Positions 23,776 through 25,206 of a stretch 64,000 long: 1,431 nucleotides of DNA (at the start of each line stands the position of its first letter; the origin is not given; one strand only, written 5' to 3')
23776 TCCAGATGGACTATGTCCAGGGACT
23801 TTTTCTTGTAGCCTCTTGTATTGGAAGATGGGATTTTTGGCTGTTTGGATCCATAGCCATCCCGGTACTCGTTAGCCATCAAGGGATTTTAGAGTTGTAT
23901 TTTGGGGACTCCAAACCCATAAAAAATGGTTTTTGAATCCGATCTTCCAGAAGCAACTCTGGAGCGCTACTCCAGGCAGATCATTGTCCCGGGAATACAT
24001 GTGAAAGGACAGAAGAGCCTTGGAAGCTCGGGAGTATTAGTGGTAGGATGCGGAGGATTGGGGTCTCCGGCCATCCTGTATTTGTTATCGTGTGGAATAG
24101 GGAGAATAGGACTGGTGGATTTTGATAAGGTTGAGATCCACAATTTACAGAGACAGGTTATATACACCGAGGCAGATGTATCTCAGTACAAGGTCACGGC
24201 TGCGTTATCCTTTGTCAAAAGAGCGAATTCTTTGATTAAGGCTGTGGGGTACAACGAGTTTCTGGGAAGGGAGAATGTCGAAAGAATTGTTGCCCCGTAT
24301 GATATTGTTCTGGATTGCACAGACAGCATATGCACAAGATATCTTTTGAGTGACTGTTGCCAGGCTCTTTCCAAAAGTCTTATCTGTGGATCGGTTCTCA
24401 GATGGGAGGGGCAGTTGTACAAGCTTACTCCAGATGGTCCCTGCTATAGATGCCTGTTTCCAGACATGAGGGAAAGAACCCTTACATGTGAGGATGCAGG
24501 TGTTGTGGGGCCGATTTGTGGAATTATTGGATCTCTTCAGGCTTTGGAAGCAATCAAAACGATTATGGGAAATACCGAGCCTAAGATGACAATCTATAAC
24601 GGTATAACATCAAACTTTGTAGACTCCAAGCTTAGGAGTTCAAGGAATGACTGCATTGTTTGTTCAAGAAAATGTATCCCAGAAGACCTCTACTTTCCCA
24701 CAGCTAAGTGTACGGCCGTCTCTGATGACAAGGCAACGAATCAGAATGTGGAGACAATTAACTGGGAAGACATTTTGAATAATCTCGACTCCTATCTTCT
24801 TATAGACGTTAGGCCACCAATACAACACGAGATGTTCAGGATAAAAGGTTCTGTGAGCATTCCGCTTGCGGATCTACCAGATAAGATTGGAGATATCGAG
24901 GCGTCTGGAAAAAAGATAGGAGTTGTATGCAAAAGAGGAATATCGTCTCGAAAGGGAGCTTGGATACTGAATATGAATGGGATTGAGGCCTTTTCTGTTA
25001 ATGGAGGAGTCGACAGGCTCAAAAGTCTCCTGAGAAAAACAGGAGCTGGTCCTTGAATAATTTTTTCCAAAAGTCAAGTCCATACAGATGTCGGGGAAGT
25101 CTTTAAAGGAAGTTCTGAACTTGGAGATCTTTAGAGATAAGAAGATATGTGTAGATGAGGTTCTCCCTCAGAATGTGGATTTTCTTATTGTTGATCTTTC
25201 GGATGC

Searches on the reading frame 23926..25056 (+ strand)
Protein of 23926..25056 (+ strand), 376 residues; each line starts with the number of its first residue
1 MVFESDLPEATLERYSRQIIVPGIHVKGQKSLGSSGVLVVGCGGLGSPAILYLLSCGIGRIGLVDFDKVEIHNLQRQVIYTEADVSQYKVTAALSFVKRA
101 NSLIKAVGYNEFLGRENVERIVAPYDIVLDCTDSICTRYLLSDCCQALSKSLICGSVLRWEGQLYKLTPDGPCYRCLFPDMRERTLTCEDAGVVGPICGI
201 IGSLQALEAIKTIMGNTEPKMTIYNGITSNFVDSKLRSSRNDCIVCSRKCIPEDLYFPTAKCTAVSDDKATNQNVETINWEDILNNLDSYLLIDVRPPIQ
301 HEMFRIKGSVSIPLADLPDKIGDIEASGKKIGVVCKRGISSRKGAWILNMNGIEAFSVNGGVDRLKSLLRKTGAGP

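Call 3: search_protein_families(library=pfam, proteins=[window:23926-25056:+], max_evalue=0.01)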
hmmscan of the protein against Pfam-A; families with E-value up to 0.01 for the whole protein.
window:23926-25056:+ (376 aa): 2 families
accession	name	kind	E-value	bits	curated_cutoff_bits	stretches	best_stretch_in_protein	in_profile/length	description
PF00899.27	ThiF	-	4.9e-73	245.6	28.1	1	15-243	1-236/238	ThiF family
PF00581.25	Rhodanese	-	1.2e-08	35.7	22.2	1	283-364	5-98/102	Rhodanese-like domain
